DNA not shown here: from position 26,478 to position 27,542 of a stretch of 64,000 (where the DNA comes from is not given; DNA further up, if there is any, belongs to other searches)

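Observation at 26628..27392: Full-length AccD homologue whose catalytic glycine motifs are all replaced (candidate pseudoenzyme)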

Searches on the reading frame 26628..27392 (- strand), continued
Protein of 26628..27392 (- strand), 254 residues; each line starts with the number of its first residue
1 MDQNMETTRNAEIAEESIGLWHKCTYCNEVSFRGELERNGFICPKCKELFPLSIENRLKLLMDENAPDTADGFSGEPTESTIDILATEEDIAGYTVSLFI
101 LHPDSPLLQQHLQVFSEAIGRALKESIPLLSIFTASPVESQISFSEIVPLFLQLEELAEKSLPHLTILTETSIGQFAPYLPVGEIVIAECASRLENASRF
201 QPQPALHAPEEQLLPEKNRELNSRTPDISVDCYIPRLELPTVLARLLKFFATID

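Call 39: find_homologous_proteins(query=P0346, max_evalue=1e-60)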
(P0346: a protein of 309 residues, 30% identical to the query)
Query P0346 (309 aa): 7993 proteins with E <= 1e-60 among 8000 candidates; the best 120 are listed.
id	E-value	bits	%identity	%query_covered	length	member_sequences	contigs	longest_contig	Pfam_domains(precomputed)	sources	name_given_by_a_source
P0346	1.2e-201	687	100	100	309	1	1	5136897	PF01039.28,PF17848.8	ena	-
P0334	5.3e-180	616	89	100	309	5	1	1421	PF01039.28,PF17848.8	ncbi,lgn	-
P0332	8.0e-180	615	89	100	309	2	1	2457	PF01039.28,PF17848.8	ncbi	-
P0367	9.1e-178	608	89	100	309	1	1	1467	PF01039.28,PF17848.8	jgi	-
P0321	2.2e-176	604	87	100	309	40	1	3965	PF01039.28,PF17848.8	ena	-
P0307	7.5e-176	602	88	99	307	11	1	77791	PF01039.28,PF17848.8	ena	-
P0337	1.1e-175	601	87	100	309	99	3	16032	PF01039.28,PF17848.8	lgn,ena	-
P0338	3.7e-174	596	86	100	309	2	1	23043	PF01039.28,PF17848.8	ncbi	-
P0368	6.5e-173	592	85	100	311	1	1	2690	PF01039.28,PF17848.8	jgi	-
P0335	1.2e-172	591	86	100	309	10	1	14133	PF01039.28,PF17848.8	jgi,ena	-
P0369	5.3e-172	589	86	100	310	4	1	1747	PF01039.28,PF17848.8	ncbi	-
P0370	1.2e-171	588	84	100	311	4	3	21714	PF01039.28,PF17848.8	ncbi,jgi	ncbi:MAG: acetyl-CoA carboxylase, carboxyltransferase subunit beta [Acidobacteriota bacterium]|jgi:a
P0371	2.4e-171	587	85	100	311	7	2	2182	PF01039.28,PF17848.8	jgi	-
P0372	6.0e-171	586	85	100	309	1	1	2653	PF01039.28,PF17848.8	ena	-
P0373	2.7e-170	584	87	100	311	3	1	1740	PF01039.28,PF17848.8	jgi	jgi:acetyl-CoA carboxylase carboxyl transferase subunit beta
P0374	6.2e-170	582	84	100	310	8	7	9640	PF01039.28,PF17848.8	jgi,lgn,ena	-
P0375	1.2e-169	581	85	100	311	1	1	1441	PF01039.28,PF17848.8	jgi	jgi:acetyl-CoA carboxylase carboxyl transferase subunit beta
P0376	2.7e-169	580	83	100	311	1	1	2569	PF01039.28,PF17848.8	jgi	-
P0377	4.6e-169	580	83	100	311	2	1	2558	PF01039.28,PF17848.8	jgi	jgi:acetyl-CoA carboxylase carboxyl transferase subunit beta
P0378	2.1e-168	577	83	100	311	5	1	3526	PF01039.28,PF17848.8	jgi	-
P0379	4.5e-168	576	84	99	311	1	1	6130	PF01039.28,PF17848.8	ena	-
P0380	1.5e-167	575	83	100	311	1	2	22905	PF01039.28,PF17848.8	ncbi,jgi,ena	-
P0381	2.6e-167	574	82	100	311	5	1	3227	PF01039.28,PF17848.8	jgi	jgi:acetyl-CoA carboxylase carboxyl transferase subunit beta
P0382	3.6e-167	573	82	100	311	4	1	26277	PF01039.28,PF17848.8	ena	-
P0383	4.0e-166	570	83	100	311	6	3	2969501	PF01039.28,PF17848.8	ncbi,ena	-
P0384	5.1e-166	570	83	99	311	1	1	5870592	PF01039.28,PF17848.8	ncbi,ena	-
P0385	1.0e-165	569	83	100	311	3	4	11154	PF01039.28,PF17848.8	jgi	jgi:acetyl-CoA carboxylase carboxyl transferase subunit beta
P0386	5.0e-165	566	84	97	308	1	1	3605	PF01039.28,PF17848.8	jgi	jgi:acetyl-CoA carboxylase carboxyl transferase subunit beta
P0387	2.2e-162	558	81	100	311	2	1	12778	PF01039.28,PF17848.8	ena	-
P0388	5.7e-161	553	80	98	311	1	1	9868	PF01039.28,PF17848.8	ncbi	ncbi:MAG: acetyl-CoA carboxylase, carboxyltransferase subunit beta [Acidobacteriota bacterium]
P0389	7.0e-161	553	81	98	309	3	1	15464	PF01039.28,PF17848.8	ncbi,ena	-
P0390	4.8e-160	550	81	98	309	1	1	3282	PF01039.28,PF17848.8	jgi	-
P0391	7.7e-160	549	80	98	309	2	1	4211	PF01039.28,PF17848.8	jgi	-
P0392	1.1e-159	549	80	98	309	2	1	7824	PF01039.28,PF17848.8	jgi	-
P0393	1.3e-159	549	81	98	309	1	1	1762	PF01039.28,PF17848.8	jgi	-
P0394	2.5e-159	548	80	98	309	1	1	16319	PF01039.28,PF17848.8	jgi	jgi:acetyl-CoA carboxylase carboxyl transferase subunit beta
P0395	4.4e-159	547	81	98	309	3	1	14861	PF01039.28,PF17848.8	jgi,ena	-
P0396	6.8e-159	546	80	98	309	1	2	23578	PF01039.28,PF17848.8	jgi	jgi:acetyl-CoA carboxylase carboxyl transferase subunit beta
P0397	3.0e-158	544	80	98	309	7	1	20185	PF01039.28,PF17848.8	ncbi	-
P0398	8.4e-144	497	76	90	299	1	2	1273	PF01039.28,PF17848.8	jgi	-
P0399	1.4e-142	493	75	94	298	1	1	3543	PF01039.28,PF17848.8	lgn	-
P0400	4.0e-141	488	76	91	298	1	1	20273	PF01039.28,PF17848.8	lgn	-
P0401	2.8e-140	485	75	91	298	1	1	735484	PF01039.28,PF17848.8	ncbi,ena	-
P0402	7.2e-140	484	72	98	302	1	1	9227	PF01039.28,PF17848.8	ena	-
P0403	1.8e-139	482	75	90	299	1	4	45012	PF01039.28,PF17848.8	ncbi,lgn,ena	-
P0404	3.5e-139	482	77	90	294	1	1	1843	PF01039.28,PF17848.8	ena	-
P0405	1.4e-138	479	74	95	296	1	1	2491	PF01039.28,PF17848.8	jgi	-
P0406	1.3e-137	476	71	95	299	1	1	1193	PF01039.28,PF17848.8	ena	-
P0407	3.1e-137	475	73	95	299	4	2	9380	PF01039.28,PF17848.8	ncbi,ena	-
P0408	3.0e-136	472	74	91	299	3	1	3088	PF01039.28,PF17848.8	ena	-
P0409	1.1e-135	470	74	90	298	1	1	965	PF01039.28,PF17848.8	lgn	-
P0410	4.6e-135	468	71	97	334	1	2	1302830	PF01039.28,PF17848.8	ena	-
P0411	5.6e-135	468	75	90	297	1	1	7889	PF01039.28,PF17848.8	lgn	-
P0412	1.6e-134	466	73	90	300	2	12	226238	PF01039.28,PF17848.8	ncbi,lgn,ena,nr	ncbi:MAG TPA: acetyl-CoA carboxylase, carboxyltransferase subunit beta [Acidobacteriota bacterium]|n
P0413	3.1e-134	465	73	90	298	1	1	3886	PF01039.28,PF17848.8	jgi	jgi:acetyl-CoA carboxylase carboxyl transferase subunit beta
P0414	3.9e-134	465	75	90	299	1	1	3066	PF01039.28,PF17848.8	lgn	-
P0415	8.0e-134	464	69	97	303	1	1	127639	PF01039.28,PF17848.8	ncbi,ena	-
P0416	1.9e-133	463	73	90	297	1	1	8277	PF01039.28,PF17848.8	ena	-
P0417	3.4e-133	462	73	90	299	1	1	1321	PF01039.28,PF17848.8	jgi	-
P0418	7.5e-133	461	73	90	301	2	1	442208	PF01039.28,PF17848.8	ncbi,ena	-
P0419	8.0e-133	461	72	90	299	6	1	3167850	PF01039.28,PF17848.8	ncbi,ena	-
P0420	2.2e-132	459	73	91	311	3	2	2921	PF01039.28,PF17848.8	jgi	jgi:acetyl-CoA carboxylase carboxyl transferase subunit beta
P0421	5.6e-132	458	74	90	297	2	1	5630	PF01039.28,PF17848.8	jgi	jgi:acetyl-CoA carboxylase carboxyl transferase subunit beta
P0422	6.2e-132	458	72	90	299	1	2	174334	PF01039.28,PF17848.8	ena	-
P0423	7.4e-132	457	72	90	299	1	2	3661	PF01039.28,PF17848.8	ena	-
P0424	1.1e-131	457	68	97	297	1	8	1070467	PF01039.28,PF17848.8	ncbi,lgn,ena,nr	ncbi:MAG: acetyl-CoA carboxylase carboxyltransferase subunit beta [Acidobacteria bacterium]|nr:acety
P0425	9.2e-131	454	69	97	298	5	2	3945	PF01039.28,PF17848.8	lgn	-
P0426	9.8e-131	454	69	97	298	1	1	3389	PF01039.28,PF17848.8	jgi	jgi:acetyl-CoA carboxylase carboxyl transferase subunit beta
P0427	1.5e-130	453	71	90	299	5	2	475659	PF01039.28,PF17848.8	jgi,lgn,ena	-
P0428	1.1e-129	450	69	97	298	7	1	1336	PF01039.28,PF17848.8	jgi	-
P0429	4.7e-129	448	71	91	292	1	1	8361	PF01039.28,PF17848.8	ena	-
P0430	5.4e-129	448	79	81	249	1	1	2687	PF01039.28,PF17848.8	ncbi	ncbi:MAG: acetyl-CoA carboxylase, carboxyltransferase subunit beta, partial [Acidobacteriota bacteri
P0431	7.4e-129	448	72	91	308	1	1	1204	PF01039.28,PF17848.8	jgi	jgi:acetyl-CoA carboxylase carboxyl transferase subunit beta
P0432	1.2e-128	447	71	91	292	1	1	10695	PF01039.28,PF17848.8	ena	-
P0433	1.4e-128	447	70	91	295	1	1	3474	PF01039.28,PF17848.8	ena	-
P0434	1.5e-128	447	71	90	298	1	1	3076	PF01039.28,PF17848.8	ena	-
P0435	1.6e-128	446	67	97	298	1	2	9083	PF01039.28,PF17848.8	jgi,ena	-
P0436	1.8e-128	446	71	90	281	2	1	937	PF01039.28,PF17848.8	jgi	jgi:acetyl-CoA carboxylase carboxyl transferase subunit beta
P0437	1.9e-128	446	71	91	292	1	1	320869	PF01039.28,PF17848.8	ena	-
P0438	2.0e-128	446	71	90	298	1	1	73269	PF01039.28,PF17848.8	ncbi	-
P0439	2.5e-128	446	71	91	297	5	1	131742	PF01039.28,PF17848.8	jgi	jgi:acetyl-CoA carboxylase carboxyl transferase subunit beta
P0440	2.7e-128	446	72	90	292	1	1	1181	PF01039.28,PF17848.8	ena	-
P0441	3.1e-128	446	70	91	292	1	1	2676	PF01039.28,PF17848.8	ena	-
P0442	3.2e-128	446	70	91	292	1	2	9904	PF01039.28,PF17848.8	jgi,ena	-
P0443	4.0e-128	445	71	90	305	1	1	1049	PF01039.28,PF17848.8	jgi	-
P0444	4.1e-128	445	65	100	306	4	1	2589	PF01039.28,PF17848.8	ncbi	-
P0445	6.0e-128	445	69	91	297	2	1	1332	PF01039.28,PF17848.8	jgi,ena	-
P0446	8.5e-128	444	71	91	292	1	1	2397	PF01039.28,PF17848.8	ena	-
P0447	1.2e-127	444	67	95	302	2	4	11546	PF01039.28,PF17848.8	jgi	jgi:acetyl-CoA carboxylase carboxyl transferase subunit beta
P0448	1.2e-127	444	67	95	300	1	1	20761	PF01039.28,PF17848.8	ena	-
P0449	1.6e-127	443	69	91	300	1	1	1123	PF01039.28,PF17848.8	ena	-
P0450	1.6e-127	443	69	92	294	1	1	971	PF01039.28,PF17848.8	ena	-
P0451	2.2e-127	443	70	91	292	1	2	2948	PF01039.28,PF17848.8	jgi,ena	-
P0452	5.4e-127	441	66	97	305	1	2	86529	PF01039.28,PF17848.8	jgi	-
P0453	6.1e-127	441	70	91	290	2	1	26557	PF01039.28,PF17848.8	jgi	jgi:acetyl-CoA carboxylase carboxyl transferase subunit beta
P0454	6.7e-127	441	69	90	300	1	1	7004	PF01039.28,PF17848.8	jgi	jgi:acetyl-CoA carboxylase carboxyl transferase subunit beta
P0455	9.9e-127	441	69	93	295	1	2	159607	PF01039.28,PF17848.8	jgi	jgi:acetyl-CoA carboxylase carboxyl transferase subunit beta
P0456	1.0e-126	441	70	91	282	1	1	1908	PF01039.28,PF17848.8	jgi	jgi:acetyl-CoA carboxylase carboxyl transferase subunit beta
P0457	1.1e-126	441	69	90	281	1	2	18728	PF01039.28,PF17848.8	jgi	jgi:acetyl-CoA carboxylase carboxyl transferase subunit beta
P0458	1.2e-126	440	66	97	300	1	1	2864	PF01039.28,PF17848.8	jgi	jgi:acetyl-CoA carboxylase carboxyl transferase subunit beta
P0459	1.4e-126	440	69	91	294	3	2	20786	PF01039.28,PF17848.8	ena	-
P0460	1.6e-126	440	69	91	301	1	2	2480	PF01039.28,PF17848.8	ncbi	-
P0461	1.7e-126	440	70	90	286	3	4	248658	PF01039.28,PF17848.8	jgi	jgi:acetyl-CoA carboxylase carboxyl transferase subunit beta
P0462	1.8e-126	440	70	91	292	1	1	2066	PF01039.28,PF17848.8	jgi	jgi:acetyl-CoA carboxylase carboxyl transferase subunit beta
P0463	1.9e-126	440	69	91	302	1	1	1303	PF01039.28,PF17848.8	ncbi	-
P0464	2.1e-126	440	71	91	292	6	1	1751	PF01039.28,PF17848.8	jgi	jgi:acetyl-CoA carboxylase carboxyl transferase subunit beta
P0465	2.4e-126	439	70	90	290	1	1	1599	PF01039.28,PF17848.8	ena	-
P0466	2.5e-126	439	70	91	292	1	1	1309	PF01039.28,PF17848.8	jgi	-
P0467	2.9e-126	439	70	91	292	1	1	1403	PF01039.28,PF17848.8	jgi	jgi:acetyl-CoA carboxylase carboxyl transferase subunit beta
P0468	5.5e-126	438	70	91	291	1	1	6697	PF01039.28,PF17848.8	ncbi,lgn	-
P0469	5.9e-126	438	70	91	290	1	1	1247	PF01039.28,PF17848.8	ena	-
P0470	6.0e-126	438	70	91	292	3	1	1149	PF01039.28,PF17848.8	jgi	jgi:acetyl-CoA carboxylase carboxyl transferase subunit beta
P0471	7.2e-126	438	71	88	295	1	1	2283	PF01039.28,PF17848.8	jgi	-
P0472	7.6e-126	438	69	91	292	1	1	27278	PF01039.28,PF17848.8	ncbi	-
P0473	7.8e-126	438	71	90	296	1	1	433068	PF01039.28,PF17848.8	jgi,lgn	jgi:acetyl-CoA carboxylase carboxyl transferase subunit beta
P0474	8.2e-126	438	67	94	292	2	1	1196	PF01039.28,PF17848.8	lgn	-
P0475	8.7e-126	438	69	91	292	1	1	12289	PF01039.28,PF17848.8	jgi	jgi:acetyl-CoA carboxylase carboxyl transferase subunit beta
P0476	9.2e-126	437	65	97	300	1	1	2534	PF01039.28,PF17848.8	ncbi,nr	ncbi:MAG: acetyl-CoA carboxylase, carboxyltransferase subunit beta [Acidobacteriota bacterium]|nr:ac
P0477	1.1e-125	437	69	91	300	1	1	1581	PF01039.28,PF17848.8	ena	-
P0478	1.3e-125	437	70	90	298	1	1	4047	PF01039.28,PF17848.8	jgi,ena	-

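Call 66: list_cluster_members(proteins=[P0118, P0198, P0175, P0185, P0168, P0122, P0123, P0135, P0138, P0127])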
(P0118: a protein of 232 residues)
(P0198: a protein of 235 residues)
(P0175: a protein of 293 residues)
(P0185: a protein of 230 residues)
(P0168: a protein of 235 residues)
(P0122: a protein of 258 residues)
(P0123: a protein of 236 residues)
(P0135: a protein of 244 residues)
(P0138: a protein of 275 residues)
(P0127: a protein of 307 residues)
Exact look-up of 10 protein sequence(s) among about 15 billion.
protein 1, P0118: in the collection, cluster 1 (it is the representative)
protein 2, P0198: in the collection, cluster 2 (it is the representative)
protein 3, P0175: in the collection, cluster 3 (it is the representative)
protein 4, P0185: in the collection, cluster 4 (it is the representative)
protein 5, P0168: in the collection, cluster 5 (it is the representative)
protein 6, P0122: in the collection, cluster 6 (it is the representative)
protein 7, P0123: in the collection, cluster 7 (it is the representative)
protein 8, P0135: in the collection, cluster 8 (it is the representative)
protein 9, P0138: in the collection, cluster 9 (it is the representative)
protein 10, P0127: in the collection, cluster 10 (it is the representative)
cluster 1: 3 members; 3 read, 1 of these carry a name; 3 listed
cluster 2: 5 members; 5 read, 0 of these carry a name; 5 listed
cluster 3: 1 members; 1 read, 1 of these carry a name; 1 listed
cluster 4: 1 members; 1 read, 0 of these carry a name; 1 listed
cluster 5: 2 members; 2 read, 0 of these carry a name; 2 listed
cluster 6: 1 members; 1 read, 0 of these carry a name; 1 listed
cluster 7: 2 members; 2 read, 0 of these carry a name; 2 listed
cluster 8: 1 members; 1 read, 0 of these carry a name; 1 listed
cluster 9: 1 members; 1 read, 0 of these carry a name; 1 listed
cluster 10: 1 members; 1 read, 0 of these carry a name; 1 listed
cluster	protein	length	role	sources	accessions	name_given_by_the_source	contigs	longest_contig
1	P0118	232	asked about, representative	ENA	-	-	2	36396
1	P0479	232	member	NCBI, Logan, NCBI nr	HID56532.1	TPA: hypothetical protein EYP37_08380 [Candidatus Poribacteria bacterium] | hypothetical protein [Candidatus Poribacteria bacterium]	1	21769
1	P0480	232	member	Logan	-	-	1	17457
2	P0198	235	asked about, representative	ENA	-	-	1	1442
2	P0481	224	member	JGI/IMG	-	-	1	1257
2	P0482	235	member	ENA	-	-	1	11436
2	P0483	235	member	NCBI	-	-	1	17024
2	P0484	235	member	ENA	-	-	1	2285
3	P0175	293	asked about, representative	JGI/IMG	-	acetyl-CoA carboxylase carboxyl transferase subunit beta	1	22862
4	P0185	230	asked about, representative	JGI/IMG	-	-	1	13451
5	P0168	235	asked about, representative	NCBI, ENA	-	-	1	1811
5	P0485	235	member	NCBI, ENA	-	-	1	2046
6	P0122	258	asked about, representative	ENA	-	-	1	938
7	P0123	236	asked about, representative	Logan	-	-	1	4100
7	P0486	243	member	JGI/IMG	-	-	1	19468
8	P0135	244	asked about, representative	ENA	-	-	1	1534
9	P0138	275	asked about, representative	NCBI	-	-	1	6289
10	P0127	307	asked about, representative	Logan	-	-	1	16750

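Call 67: find_encoding_contigs(protein=P0118, flank=8000, max_places=1)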
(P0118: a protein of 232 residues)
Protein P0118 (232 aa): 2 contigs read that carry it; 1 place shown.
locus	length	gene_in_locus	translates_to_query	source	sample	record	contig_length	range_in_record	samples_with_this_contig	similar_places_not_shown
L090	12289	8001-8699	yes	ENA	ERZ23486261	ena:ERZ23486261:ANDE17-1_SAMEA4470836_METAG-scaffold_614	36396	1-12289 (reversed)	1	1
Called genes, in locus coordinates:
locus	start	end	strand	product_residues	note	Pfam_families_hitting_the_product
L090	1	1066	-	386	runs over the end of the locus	PF13439:Glyco_transf_4, PF13579:Glyco_trans_4_4, PF20706:GT4-conflict (weak), PF00534:Glycos_transf_1, PF13692:Glyco_trans_1_4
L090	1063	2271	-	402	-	PF13439:Glyco_transf_4, PF13579:Glyco_trans_4_4, PF20706:GT4-conflict, PF00534:Glycos_transf_1, PF13692:Glyco_trans_1_4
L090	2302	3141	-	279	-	PF01522:Polysacc_deac_1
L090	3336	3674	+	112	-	PF01740:STAS, PF13466:STAS_2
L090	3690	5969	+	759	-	PF02743:dCache_1, PF00672:HAMP, PF00989:PAS, PF13188:PAS_8, PF13596:PAS_10, PF08448:PAS_4, PF13426:PAS_9, PF00512:HisKA, +1 more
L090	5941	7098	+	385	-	PF00072:Response_reg, PF07228:SpoIIE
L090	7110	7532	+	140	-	PF13581:HATPase_c_2, PF02518:HATPase_c (weak)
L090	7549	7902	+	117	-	PF01740:STAS, PF13466:STAS_2 (weak)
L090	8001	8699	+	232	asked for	PF17848:Zn_ribbon_ACC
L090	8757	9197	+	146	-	PF02082:Rrf2, PF03444:WHD_HrcA (faint)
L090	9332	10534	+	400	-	PF01837:HcyBio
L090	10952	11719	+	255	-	PF00899:ThiF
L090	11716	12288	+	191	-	?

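Call 68: find_encoding_contigs(protein=P0175, flank=8000, max_places=1)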
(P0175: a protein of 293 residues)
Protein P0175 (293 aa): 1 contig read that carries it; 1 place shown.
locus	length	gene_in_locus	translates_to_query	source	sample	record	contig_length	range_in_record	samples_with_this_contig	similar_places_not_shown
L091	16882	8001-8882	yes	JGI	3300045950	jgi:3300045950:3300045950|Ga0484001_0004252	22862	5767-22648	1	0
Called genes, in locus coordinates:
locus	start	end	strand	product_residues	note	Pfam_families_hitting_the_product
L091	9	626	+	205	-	PF21176:RecR_HhH, PF01751:Toprim (weak), PF13662:Toprim_4, PF21175:RecR_C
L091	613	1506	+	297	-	PF04389:Peptidase_M28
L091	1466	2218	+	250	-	PF02527:GidB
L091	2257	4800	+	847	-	PF00672:HAMP, PF00989:PAS (weak), PF08448:PAS_4 (weak), PF00512:HisKA, PF02518:HATPase_c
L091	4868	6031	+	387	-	PF00072:Response_reg, PF07228:SpoIIE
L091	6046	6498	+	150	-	PF13581:HATPase_c_2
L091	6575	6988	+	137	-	PF01740:STAS, PF13466:STAS_2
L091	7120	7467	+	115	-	PF01740:STAS, PF13466:STAS_2 (weak)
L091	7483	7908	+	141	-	PF01740:STAS, PF13466:STAS_2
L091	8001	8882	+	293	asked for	-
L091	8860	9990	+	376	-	PF00005:ABC_tran, PF03215:Rad17 (faint), PF17912:OB_MalK, PF08402:TOBE_2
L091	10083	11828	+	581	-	PF00664:ABC_membrane, PF00005:ABC_tran, PF02463:SMC_N (faint), PF13191:AAA_16 (faint)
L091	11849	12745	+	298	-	PF00701:DHDPS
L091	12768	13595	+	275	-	PF12710:HAD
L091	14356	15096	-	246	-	PF07953:Toxin_R_bind_N (weak), PF13385:Laminin_G_3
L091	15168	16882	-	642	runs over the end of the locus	PF00009:GTP_EFTU, PF03144:GTP_EFTU_D2 (weak), PF25461:Beta-barrel_SelB, PF09106:WHD_2nd_SelB, PF09107:WHD_3rd_SelB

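Call 69: find_encoding_contigs(protein=P0486, flank=8000, max_places=1)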
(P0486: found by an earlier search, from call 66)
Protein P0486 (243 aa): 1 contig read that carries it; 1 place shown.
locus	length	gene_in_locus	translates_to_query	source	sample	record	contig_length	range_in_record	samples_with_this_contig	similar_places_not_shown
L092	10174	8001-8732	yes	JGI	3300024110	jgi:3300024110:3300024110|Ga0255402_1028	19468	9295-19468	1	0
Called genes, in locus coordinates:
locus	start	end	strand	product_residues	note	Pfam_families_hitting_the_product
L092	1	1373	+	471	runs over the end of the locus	PF13562:NTP_transf_4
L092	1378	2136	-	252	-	PF04909:Amidohydro_2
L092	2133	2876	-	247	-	PF04909:Amidohydro_2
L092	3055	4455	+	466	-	PF02610:AraA_N (weak), PF24856:AraA_central, PF11762:Arabinose_Iso_C, PF02952:Fucose_iso_C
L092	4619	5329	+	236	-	PF02527:GidB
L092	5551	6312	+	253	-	PF00142:Fer4_NifH (weak), PF01656:CbiA, PF02374:ArsA_ATPase (weak), PF06564:CBP_BcsQ, PF09140:MipZ, PF10609:ParA (weak), PF13614:AAA_31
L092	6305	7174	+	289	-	PF02195:ParB_N, PF17762:HTH_ParB, PF23552:ParB_C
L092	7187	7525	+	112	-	PF01740:STAS, PF13466:STAS_2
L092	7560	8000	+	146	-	PF13581:HATPase_c_2, PF02518:HATPase_c (weak)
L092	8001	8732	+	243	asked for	PF17848:Zn_ribbon_ACC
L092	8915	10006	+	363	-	PF13243:SQHop_cyclase_C (faint)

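Call 70: find_encoding_contigs(protein=P0127, flank=8000, max_places=1)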
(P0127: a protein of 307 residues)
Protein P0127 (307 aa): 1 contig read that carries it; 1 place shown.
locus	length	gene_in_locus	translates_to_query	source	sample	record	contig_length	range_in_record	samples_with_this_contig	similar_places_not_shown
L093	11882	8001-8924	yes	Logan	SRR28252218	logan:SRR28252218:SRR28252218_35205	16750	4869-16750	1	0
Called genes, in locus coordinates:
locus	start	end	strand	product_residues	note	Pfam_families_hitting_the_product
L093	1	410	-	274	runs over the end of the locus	PF13489:Methyltransf_23 (faint), PF01209:Ubie_methyltran, PF13847:Methyltransf_31, PF08241:Methyltransf_11, PF08242:Methyltransf_12, PF13649:Methyltransf_25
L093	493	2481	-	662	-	PF02310:B12-binding (weak), PF04055:Radical_SAM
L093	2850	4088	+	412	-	PF00067:p450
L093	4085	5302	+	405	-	PF00067:p450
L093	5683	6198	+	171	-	-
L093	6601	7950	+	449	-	PF03109:ABC1, PF27536:UbiB_helical (weak)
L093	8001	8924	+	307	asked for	PF17848:Zn_ribbon_ACC (weak)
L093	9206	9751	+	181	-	-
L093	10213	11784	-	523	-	PF07291:MauE, PF07681:DoxX (weak), PF00578:AhpC-TSA, PF08534:Redoxin (weak), PF13098:Thioredoxin_2, PF00578:AhpC-TSA, PF08534:Redoxin (weak), PF13098:Thioredoxin_2 (weak), +2 more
